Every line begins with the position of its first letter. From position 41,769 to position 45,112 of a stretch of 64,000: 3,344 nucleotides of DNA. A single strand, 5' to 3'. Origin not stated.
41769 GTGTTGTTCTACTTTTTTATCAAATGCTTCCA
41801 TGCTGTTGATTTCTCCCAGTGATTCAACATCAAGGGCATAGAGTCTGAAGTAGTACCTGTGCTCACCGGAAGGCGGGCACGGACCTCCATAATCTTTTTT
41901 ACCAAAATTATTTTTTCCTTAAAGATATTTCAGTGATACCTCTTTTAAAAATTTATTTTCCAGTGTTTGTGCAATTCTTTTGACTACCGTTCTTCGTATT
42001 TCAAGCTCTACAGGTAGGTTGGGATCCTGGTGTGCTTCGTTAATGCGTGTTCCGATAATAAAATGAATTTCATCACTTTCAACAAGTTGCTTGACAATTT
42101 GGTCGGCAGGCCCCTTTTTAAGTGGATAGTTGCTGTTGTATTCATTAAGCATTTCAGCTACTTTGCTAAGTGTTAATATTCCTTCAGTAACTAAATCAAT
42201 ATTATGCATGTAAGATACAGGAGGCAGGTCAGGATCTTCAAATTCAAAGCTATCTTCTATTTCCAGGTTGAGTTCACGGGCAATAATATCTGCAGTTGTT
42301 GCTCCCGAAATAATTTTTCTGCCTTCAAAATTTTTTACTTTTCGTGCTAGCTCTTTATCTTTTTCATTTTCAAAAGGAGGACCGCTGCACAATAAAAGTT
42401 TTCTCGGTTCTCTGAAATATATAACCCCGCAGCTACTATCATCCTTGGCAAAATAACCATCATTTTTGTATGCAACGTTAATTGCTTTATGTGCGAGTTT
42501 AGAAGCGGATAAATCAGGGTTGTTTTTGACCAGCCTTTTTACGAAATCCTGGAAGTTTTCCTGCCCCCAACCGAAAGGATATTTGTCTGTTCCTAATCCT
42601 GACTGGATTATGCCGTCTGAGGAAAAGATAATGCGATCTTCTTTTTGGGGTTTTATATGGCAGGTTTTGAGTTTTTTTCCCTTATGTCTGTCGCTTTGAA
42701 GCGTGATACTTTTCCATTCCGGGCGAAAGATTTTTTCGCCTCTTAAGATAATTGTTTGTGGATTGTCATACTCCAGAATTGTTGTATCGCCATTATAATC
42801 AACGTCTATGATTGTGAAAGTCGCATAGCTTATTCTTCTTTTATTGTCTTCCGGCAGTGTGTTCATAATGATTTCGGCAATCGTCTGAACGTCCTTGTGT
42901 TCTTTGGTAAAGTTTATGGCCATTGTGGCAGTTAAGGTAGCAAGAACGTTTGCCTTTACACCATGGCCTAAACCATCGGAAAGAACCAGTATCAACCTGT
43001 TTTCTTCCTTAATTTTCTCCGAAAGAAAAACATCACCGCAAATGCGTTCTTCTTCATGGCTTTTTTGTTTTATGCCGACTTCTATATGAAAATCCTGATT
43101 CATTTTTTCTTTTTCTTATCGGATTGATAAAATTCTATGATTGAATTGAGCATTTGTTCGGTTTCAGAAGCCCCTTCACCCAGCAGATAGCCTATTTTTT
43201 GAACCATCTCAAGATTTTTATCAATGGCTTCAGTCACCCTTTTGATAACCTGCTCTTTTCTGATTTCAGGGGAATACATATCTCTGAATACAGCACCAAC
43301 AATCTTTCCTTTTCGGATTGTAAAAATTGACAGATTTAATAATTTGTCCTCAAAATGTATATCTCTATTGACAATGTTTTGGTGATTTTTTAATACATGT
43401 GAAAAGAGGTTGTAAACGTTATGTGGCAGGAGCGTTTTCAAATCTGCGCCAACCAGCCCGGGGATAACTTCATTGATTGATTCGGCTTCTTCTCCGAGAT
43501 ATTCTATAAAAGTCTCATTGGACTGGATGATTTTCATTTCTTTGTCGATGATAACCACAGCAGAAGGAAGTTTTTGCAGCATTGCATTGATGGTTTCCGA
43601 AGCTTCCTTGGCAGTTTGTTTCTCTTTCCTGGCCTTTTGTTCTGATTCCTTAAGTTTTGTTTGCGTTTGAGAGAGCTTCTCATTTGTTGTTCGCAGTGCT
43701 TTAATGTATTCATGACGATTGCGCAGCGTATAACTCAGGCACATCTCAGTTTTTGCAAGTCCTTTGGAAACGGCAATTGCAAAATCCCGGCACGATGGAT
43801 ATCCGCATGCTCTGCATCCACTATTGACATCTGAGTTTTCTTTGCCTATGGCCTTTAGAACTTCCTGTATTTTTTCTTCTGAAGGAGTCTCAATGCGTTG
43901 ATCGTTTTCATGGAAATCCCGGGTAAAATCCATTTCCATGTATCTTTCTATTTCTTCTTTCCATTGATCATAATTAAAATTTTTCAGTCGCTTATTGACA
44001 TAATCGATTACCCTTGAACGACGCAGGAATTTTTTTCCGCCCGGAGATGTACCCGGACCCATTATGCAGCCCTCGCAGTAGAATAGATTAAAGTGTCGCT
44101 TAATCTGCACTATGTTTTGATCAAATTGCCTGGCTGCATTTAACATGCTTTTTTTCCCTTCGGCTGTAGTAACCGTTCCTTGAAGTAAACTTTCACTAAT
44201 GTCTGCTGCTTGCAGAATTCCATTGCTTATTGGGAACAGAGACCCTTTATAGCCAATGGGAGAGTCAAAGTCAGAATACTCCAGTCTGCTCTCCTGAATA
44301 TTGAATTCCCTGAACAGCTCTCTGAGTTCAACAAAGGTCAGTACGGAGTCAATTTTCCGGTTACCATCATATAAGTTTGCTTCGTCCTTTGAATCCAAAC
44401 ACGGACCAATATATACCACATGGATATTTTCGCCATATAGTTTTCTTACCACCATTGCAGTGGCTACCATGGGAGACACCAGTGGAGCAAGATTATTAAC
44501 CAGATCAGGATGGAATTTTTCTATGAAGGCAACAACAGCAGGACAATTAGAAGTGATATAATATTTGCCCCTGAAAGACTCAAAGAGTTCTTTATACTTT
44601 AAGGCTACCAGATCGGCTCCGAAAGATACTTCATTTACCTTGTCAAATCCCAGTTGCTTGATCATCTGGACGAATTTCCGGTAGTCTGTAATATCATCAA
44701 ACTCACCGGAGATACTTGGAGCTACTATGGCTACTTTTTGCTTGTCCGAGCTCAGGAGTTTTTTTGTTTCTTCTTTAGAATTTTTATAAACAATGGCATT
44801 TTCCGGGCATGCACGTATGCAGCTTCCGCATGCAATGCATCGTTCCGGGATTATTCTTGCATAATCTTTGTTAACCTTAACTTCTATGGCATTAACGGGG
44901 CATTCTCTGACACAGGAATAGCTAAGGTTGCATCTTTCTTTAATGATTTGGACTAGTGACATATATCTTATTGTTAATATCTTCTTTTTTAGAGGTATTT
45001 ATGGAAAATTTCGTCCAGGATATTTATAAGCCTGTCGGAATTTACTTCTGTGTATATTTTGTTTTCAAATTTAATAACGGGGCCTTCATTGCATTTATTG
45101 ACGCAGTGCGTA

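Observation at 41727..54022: Regulatory island combining two putative H2 sensors, a multi-kinase relay and Rex around a divergent trimeric hydrogenase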

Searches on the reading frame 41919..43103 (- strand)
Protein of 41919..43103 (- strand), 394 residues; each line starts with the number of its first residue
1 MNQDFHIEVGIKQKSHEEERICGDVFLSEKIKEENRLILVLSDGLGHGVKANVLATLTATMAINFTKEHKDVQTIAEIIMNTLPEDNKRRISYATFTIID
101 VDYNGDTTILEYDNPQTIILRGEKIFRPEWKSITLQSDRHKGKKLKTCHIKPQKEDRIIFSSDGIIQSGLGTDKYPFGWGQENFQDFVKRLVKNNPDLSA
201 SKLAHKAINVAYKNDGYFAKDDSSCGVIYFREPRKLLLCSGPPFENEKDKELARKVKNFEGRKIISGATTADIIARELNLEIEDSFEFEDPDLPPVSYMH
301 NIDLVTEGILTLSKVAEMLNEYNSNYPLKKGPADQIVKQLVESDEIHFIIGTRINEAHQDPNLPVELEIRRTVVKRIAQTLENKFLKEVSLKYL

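Call 3: search_protein_families(library=pfam, proteins=[window:41919-43103:-])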
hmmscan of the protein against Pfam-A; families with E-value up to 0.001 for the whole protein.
window:41919-43103:- (394 aa): 1 family
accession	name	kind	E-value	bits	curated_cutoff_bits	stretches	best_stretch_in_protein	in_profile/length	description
PF07228.17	SpoIIE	-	3.2e-12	47.2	25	1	34-227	2-188/192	Stage II sporulation protein E (SpoIIE)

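Call 33: search_protein_families(library=ncbifam, proteins=[window:41919-43103:-], max_evalue=0.00001)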
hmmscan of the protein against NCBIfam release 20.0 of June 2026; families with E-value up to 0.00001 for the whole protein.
window:41919-43103:- (394 aa): 1 family
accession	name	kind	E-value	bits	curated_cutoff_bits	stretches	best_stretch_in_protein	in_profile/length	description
TIGR02865.1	spore_II_E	equivalog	9e-07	27.3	490.8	1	3-222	548-755/764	stage II sporulation protein E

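Call 48: find_homologous_proteins(query=window:41919-43103:-, max_evalue=1e-10)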
Query window:41919-43103:- (394 aa): 7746 proteins with E <= 1e-10 among 8000 candidates; the best 120 are listed.
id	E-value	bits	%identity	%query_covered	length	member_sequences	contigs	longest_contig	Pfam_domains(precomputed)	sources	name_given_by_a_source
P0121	1.4e-261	885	100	100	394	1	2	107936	PF07228.18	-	-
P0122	9.3e-239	810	89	100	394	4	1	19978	PF07228.18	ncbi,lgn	ncbi:MAG: SpoIIE family protein phosphatase [Bacteroidales bacterium]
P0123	4.6e-238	808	88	100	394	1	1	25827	PF07228.18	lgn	-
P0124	6.7e-238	807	89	100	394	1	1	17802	PF07228.18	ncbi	ncbi:MAG: SpoIIE family protein phosphatase [Bacteroidales bacterium]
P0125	1.5e-234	796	87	100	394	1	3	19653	PF07228.18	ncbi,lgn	ncbi:MAG: SpoIIE family protein phosphatase [Bacteroidota bacterium]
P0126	1.6e-216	737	80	100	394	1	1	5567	PF07228.18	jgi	jgi:serine/threonine protein phosphatase PrpC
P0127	2.6e-215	733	80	100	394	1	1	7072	PF07228.18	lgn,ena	-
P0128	1.0e-214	731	80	100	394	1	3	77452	PF07228.18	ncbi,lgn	-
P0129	1.6e-214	730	79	100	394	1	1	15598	PF07228.18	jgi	jgi:hypothetical protein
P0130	1.3e-209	714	78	100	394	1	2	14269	PF07228.18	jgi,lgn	jgi:hypothetical protein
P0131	2.6e-207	706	76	100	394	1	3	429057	PF07228.18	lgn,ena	-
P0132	4.4e-207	706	77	100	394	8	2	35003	PF07228.18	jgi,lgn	jgi:hypothetical protein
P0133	2.0e-206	703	77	100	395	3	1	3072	PF07228.18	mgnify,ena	mgnify:CR=1 FL=1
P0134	1.7e-205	700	77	100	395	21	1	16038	PF07228.18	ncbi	ncbi:MAG: SpoIIE family protein phosphatase [Bacteroidales bacterium]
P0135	1.8e-205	700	76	100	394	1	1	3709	PF07228.18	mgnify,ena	mgnify:FL=1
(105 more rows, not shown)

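Call 61: predict_structure(alignment_id=A2)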
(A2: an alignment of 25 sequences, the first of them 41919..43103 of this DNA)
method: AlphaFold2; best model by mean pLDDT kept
length: 394 residues; sequences in the alignment: 25
mean_pLDDT: 85.2   pTM: 0.79
mean pLDDT of the five models: 85.2, 83.7, 83.5, 81.1, 76.6
residues with pLDDT >= 90: 183; 70-90: 170; 50-70: 28; < 50: 13
segments of 3 or more residues with pLDDT < 50: 1-3, 355-359, 361-365
pLDDT, mean of each block of 10 residues (from residue 1): 69 76 88 89 85 91 91 90 75 89 89 94 92 83 89 93 92 91 96 91 92 84 91 91 84 94 90 92 67 69 84 89 76 88 90 57 55 88 87 88
secondary structure, 60 per line:
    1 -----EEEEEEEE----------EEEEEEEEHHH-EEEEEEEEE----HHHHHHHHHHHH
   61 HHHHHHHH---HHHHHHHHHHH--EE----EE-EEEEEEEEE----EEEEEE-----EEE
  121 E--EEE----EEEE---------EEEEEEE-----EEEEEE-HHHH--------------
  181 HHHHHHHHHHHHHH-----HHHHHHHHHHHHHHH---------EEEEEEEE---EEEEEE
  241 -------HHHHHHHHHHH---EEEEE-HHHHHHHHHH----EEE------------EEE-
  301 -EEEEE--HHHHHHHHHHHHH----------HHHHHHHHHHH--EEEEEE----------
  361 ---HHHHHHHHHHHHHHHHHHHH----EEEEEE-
elements in order: E6-13 E24-31 E36-44 H49-68 H72-82 E94-102 E107-112 E118-121 E124-126 E131-134 E144-150 E156-161 H163-166 H181-194 H200-214 E224-231 E235-240 H248-258 E262-266 H268-277 E282-284 E297-299 E302-306 H309-321 H332-342 E345-350 H364-383 E388-393

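Call 64: fold_search(model_id=the predicted structure, library=pdb)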
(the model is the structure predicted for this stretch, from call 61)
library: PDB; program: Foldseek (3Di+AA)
matches with E <= 10: 901; with E <= 0.001: 42
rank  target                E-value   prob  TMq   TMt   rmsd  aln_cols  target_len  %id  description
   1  3pu9_A                2.1e-12  1.00  0.48  0.78   3.7       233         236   20  Crystal structure of serine/threonine phosphatase Sphaerobacter thermophilus DSM 20745 (released 2010-12-22)
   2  5mqh                  7.3e-12  1.00  0.44  0.71   4.5       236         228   14  Structure of the Phosphatase Domain of the Cell Fate Determinant SpoIIE from Bacillus subtilis in a crystal form without (released 2017-05-31)
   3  3ke6_A                3.2e-11  1.00  0.47  0.52   5.3       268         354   14  The crystal structure of the RsbU and RsbW domains of Rv1364c from Mycobacterium tuberculosis (released 2010-11-10)
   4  3ke6_B                3.6e-11  1.00  0.45  0.51   5.4       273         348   16  The crystal structure of the RsbU and RsbW domains of Rv1364c from Mycobacterium tuberculosis (released 2010-11-10)
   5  3w40_A                2.8e-10  1.00  0.39  0.71   5.4       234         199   20  Crystal structure of RsbX in complex with magnesium in space group P1 (released 2014-01-22)
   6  5ucg_A                5.6e-10  1.00  0.47  0.53   3.5       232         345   16  Structure of the PP2C Phosphatase Domain and a Fragment of the Regulatory Domain of the Cell Fate Determinant SpoIIE f (released 2017-05-31)
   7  5ucg_D                6.2e-10  1.00  0.45  0.52   4.2       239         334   16  Structure of the PP2C Phosphatase Domain and a Fragment of the Regulatory Domain of the Cell Fate Determinant SpoIIE f (released 2017-05-31)
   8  5ucg_E                1.5e-09  1.00  0.46  0.53   4.3       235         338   16  Structure of the PP2C Phosphatase Domain and a Fragment of the Regulatory Domain of the Cell Fate Determinant SpoIIE f (released 2017-05-31)
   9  5ucg_B                1.7e-09  1.00  0.45  0.52   3.6       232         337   17  Structure of the PP2C Phosphatase Domain and a Fragment of the Regulatory Domain of the Cell Fate Determinant SpoIIE f (released 2017-05-31)
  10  3zt9                  1.7e-09  1.00  0.39  0.74   4.5       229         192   20  The bacterial stressosome: a modular system that has been adapted to control secondary messenger signaling (released 2012-02-22)
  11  5ucg_C                2.3e-09  1.00  0.44  0.52   4.4       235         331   14  Structure of the PP2C Phosphatase Domain and a Fragment of the Regulatory Domain of the Cell Fate Determinant SpoIIE f (released 2017-05-31)
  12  3f79_C                2.3e-09  1.00  0.40  0.64   5.1       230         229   14  Structure of pseudo-centered cell crystal form of the C-terminal phosphatase domain of P. aeruginosa RssB (released 2009-11-24)
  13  3f79_D                7.7e-09  1.00  0.40  0.65   4.7       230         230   14  Structure of pseudo-centered cell crystal form of the C-terminal phosphatase domain of P. aeruginosa RssB (released 2009-11-24)
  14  2pk0_A                1.3e-08  1.00  0.43  0.65   5.9       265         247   10  Structure of the S. agalactiae serine/threonine phosphatase at 2.65 resolution (released 2007-06-12)
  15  4da1                  2.5e-08  1.00  0.39  0.57   6.4       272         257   14  Crystal structure of branched-chain alpha-ketoacid dehydrogenase phosphatase with Mg (II) ions at the active site (released 2012-02-08)
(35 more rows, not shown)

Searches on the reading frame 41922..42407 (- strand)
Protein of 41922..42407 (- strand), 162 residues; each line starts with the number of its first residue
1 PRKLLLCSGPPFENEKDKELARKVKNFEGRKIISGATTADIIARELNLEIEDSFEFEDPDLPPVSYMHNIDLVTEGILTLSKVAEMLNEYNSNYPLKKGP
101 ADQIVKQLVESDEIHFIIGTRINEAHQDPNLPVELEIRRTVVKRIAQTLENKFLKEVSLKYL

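Call 41: search_protein_families(library=pfam, proteins=[window:41922-42407:-], max_evalue=1)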
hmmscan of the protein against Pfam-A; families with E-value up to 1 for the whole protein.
seq(162 aa): 1 family
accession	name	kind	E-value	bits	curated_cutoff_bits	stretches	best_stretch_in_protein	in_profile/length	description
PF22023.1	Pus10_THUMP_arc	-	0.36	11.4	28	0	101-128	2-29/78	Pus10 THUMP domain, archaeal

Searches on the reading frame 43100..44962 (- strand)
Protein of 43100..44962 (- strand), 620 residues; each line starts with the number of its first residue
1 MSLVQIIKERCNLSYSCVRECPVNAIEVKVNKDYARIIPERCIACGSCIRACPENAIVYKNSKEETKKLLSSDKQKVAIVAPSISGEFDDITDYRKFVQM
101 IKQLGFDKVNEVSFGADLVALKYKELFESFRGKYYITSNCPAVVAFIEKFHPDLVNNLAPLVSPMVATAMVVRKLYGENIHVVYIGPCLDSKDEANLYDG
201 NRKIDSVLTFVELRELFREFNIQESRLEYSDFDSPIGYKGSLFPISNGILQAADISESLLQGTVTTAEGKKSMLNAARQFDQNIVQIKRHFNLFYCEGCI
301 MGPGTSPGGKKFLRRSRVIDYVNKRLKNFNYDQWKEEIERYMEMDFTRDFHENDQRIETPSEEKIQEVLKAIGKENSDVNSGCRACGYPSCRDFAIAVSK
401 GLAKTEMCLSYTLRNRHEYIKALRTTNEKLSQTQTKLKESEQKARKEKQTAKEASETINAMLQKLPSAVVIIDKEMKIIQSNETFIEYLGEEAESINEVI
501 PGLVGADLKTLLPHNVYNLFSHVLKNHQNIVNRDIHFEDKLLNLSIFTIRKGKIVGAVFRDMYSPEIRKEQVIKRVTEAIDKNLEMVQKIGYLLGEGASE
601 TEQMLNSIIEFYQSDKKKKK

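Call 3: search_protein_families(library=pfam, proteins=[window:43100-44962:-])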
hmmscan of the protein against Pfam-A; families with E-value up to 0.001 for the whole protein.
window:43100-44962:- (620 aa): 12 families
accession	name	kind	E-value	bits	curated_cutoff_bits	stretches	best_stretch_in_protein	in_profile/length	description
PF02906.19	Fe_hyd_lg_C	-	3.5e-44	151.7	22.1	1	75-303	2-245/245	Iron only hydrogenase large subunit, C-terminal domain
PF00037.32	Fer4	-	5.5e-09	35.9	21.1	1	36-57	2-23/24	4Fe-4S binding domain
PF04060.18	FeS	-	2.2e-08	34.1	23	1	383-409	6-32/33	Putative Fe-S cluster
PF13237.11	Fer4_10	-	3.4e-08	33.7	25.5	1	5-53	3-53/53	4Fe-4S dicluster domain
PF12838.12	Fer4_7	-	3.3e-07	31.1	27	1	11-56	2-52/52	4Fe-4S dicluster domain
PF12837.12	Fer4_6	-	8.9e-07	29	25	1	35-57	2-24/24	4Fe-4S binding domain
PF13484.11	Fer4_16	-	2.1e-06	28.8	30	1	41-74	1-34/66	4Fe-4S double cluster binding domain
PF13187.11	Fer4_9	-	6.6e-06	26.5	27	1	11-57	2-52/52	4Fe-4S dicluster domain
PF14697.11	Fer4_21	-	8.1e-06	26.3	35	1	6-57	3-57/59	4Fe-4S dicluster domain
PF25160.1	LdpA_Fe-S-bd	-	3.9e-05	23.8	27.6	1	16-58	8-44/49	LdpA Fe-S cluster-binding domain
PF12797.12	Fer4_2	-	3.9e-05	23.8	24.5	1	36-54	4-22/22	4Fe-4S binding domain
PF12800.12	Fer4_4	-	0.00061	20.4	24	1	39-54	1-16/17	4Fe-4S binding domain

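Call 26: search_solved_structures(query=window:43100-44962:-, max_evalue=0.00001, show_alignments=1)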
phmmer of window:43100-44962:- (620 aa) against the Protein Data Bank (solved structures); distinct sequences matched with E-value up to 0.00001: 47.
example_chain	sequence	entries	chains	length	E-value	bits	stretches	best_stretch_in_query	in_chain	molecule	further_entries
8a6t_A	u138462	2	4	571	3.7e-30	108.3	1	37-278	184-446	Electron bifurcating hydrogenase subunit HydA1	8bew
7p5h_A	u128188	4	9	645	4.3e-28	101.5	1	37-239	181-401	Fe-hydrogenase, subunit alpha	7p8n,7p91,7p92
6glz_A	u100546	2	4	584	6.8e-26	94.2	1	40-253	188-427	Iron hydrogenase 1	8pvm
6gm4_A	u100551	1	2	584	9.2e-26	93.8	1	40-253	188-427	Iron hydrogenase 1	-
6gm3_A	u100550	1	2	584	1.5e-25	93.1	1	40-253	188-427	Iron hydrogenase 1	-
6gly_A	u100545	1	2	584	1.7e-25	92.9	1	40-253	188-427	Iron hydrogenase 1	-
7qhf_A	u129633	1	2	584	1.8e-25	92.8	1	40-253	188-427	Iron hydrogenase 1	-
6gm0_A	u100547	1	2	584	1.9e-25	92.7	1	40-253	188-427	Iron hydrogenase 1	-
1c4a_A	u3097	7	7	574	2.2e-25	92.5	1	40-254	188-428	PROTEIN (FE-ONLY HYDROGENASE) | PROTEIN (PERIPLASMIC HYDROGENASE 1) | Iron hydrogenase 1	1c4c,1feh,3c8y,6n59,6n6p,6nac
4xdd_A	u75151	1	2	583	2.3e-25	92.5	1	40-253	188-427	Iron hydrogenase 1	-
4xdc_A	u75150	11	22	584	2.3e-25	92.4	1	40-253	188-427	Iron hydrogenase 1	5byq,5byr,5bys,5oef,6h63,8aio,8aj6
5la3_A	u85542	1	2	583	2.7e-25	92.2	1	40-254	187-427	Iron hydrogenase 1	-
8cjy_A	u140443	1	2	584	3e-25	92.1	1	40-253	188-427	Iron hydrogenase 1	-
6yf4_A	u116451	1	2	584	3.3e-25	92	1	40-253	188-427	Iron hydrogenase 1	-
6gm8_A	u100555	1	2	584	4.4e-25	91.5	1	40-253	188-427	Iron hydrogenase 1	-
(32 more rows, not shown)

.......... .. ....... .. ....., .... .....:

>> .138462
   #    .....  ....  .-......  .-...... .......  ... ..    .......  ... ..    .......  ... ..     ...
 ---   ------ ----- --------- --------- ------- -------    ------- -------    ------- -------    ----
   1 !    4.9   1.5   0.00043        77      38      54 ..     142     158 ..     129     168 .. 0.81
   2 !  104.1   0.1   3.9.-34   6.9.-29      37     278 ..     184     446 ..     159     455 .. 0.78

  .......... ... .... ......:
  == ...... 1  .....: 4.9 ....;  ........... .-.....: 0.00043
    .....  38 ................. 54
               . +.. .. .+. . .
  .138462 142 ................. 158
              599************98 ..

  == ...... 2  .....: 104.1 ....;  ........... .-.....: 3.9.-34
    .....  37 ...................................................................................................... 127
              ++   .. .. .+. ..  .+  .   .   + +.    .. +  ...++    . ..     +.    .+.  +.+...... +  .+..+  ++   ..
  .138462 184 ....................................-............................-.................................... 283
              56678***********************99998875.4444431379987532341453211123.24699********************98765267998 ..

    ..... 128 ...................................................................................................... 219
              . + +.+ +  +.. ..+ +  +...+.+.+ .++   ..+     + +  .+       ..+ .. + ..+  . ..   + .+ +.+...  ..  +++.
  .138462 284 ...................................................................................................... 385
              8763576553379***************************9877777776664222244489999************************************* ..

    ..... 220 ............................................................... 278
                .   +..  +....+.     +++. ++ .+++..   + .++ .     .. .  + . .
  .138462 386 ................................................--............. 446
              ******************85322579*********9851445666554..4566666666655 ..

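Call 33: search_protein_families(library=ncbifam, proteins=[window:43100-44962:-], max_evalue=0.00001)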
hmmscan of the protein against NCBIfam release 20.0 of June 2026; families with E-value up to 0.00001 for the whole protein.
window:43100-44962:- (620 aa): 29 families (the best 25 are shown)
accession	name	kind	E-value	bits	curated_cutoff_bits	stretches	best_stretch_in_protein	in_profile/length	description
TIGR04105.1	FeFe_hydrog_B1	subfamily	7.5e-58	196.3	450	1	15-305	164-458/462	monomeric [FeFe] hydrogenase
TIGR02512.1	FeFe_hydrog_A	subfamily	1.2e-33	116.6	405.95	1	8-253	6-289/375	[FeFe] hydrogenase, group A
NF040763.1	FeFe_hydrog_A6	exception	7.9e-31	107.1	765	1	37-253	185-427/571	NADH-dependent [FeFe] hydrogenase, group A6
NF040762.1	Hydr_FeFe_Clost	exception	2.4e-24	85.9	900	1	39-253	186-426/572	ferredoxin hydrogenase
TIGR01944.1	rnfB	subfamily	2.1e-12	47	68.7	1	4-74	108-177/190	RnfABCDGE type electron transport complex subunit B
NF005503.0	PRK07118.1-2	equivalog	6.1e-10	38.8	252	1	16-64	145-191/292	RnfABCDGE type electron transport complex subunit B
NF003475.0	PRK05113.1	equivalog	1.4e-09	38.1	203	0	6-68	110-171/190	electron transport complex subunit RsxB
TIGR02700.1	flavo_MJ0208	hypoth_equivalog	5.4e-09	35.7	251.35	1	5-67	144-202/234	dihydromethanopterin reductase (acceptor)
NF038196.1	ferrodoxin_EFR1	subfamily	2.8e-08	34.1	75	1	7-67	182-239/242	EFR1 family ferrodoxin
NF045480.1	FdxA_Actino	equivalog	3e-08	33.9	125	1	14-67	14-65/107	ferredoxin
NF005504.0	PRK07118.1-3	equivalog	3.9e-08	33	437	1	16-71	147-202/293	Fe-S cluster domain-containing protein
NF005505.0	PRK07118.1-4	equivalog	5.8e-08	32.5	378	1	16-60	148-191/265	Fe-S cluster domain-containing protein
NF045992.1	CircClkLdpA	equivalog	5.8e-08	32.2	450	1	15-103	111-197/360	circadian clock protein LdpA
NF041836.1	rnfB_Methano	equivalog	6.9e-08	32.2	445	1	11-58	218-263/265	Rnf electron transport complex subunit RnfB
NF005506.0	PRK07118.1-5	equivalog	1e-07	31.7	388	0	10-67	217-274/279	Fe-S cluster domain-containing protein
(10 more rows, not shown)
